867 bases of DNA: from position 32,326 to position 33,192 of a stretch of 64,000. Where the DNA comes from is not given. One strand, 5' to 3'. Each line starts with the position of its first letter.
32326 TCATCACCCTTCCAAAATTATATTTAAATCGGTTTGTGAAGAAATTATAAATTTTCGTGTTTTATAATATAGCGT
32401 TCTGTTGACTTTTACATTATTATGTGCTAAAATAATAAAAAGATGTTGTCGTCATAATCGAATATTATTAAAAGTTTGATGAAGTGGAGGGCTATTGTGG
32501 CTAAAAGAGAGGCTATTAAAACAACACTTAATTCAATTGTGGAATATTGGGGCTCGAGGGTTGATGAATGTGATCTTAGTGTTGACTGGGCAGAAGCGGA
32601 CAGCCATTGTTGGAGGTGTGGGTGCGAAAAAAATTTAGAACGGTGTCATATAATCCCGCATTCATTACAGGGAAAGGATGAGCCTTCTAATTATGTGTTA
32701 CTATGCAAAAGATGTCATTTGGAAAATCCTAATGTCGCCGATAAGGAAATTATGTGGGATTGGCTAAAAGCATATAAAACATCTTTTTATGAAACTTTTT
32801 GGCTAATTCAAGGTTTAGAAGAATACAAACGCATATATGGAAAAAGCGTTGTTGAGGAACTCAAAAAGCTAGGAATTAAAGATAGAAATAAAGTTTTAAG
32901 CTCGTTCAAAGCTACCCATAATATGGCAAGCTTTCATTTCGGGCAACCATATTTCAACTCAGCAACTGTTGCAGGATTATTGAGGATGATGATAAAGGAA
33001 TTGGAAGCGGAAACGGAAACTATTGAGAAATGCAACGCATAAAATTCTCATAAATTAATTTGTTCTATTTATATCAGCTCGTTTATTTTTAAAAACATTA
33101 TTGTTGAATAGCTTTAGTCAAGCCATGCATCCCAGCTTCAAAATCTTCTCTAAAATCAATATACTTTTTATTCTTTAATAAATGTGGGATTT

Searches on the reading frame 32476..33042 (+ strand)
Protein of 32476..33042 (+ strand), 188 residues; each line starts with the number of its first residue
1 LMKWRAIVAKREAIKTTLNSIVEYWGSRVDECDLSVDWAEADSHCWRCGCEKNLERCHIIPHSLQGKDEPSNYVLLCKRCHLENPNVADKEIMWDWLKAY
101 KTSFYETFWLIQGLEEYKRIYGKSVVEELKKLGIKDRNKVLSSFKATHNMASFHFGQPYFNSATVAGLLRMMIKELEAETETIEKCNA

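Call 3: search_protein_families(library=pfam, proteins=[window:32476-33042:+], max_evalue=0.1)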
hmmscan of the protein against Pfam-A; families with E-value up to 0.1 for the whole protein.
window:32476-33042:+ (188 aa): 4 families
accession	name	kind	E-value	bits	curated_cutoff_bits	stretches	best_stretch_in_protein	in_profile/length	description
PF14279.12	HNH_5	-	2.6e-06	27.7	27.5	1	45-84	1-43/56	HNH endonuclease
PF01844.29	HNH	-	5.4e-06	26.9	21.4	1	45-83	1-43/47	HNH endonuclease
PF13391.12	HNH_2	-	0.00057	20.1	21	1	45-81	1-55/66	HNH endonuclease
PF13395.12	HNH_4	-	0.075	13.5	22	0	53-79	17-43/54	HNH endonuclease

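Call 4: search_protein_families(library=padloc, proteins=[window:32476-33042:+], max_evalue=0.1)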
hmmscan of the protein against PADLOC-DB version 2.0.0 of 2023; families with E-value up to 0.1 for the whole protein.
window:32476-33042:+ (188 aa): 3 families
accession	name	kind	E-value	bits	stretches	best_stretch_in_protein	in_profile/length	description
PDLC04248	PDC-M01B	-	0.00089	17.2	1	39-148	31-142/216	-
PDLC02859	DpdF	-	0.0013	15.3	1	54-88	22-57/545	DpdF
PDLC03656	mREase_IV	-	0.017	12.8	1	52-83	223-254/277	Type IV methyl-directed restriction enzyme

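Call 31: search_protein_families(library=ncbifam, proteins=[window:32476-33042:+], max_evalue=0.01)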
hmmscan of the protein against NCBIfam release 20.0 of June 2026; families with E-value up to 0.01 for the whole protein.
window:32476-33042:+ (188 aa): 1 family
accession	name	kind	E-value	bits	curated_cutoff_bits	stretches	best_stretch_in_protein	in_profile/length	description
NF040563.1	guided_IscB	equivalog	7.9e-07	28.5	175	1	42-92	192-243/314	RNA-guided endonuclease IscB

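Call 32: search_protein_families(library=phrogs, proteins=[window:32476-33042:+], max_evalue=0.001)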
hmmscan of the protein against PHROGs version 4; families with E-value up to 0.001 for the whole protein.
window:32476-33042:+ (188 aa): 10 families
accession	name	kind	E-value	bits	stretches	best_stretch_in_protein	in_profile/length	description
phrog_7370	-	DNA, RNA and nucleotide metabolism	6.6e-07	30.4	1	38-83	37-82/115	HNH endonuclease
phrog_589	-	DNA, RNA and nucleotide metabolism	7.2e-07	30.1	1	38-81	87-135/179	HNH endonuclease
phrog_6050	-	DNA, RNA and nucleotide metabolism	7.3e-07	29.3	1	38-88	307-361/402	HNH endonuclease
phrog_7785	-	DNA, RNA and nucleotide metabolism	1.1e-06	29.7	1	43-94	71-122/147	HNH endonuclease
phrog_2214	-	DNA, RNA and nucleotide metabolism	9e-06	26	1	40-120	191-268/429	HNH endonuclease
phrog_32453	-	DNA, RNA and nucleotide metabolism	1e-05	26.8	1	39-105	69-134/175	HNH endonuclease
phrog_740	-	DNA, RNA and nucleotide metabolism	7.3e-05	22.9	1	38-83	34-83/332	HNH endonuclease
phrog_7566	-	unknown function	0.00014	23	1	40-124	10-94/96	-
phrog_14314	-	DNA, RNA and nucleotide metabolism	0.00015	23.2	1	45-81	19-58/252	HNH endonuclease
phrog_119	-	DNA, RNA and nucleotide metabolism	0.00056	19.8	1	42-94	203-265/443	HNH endonuclease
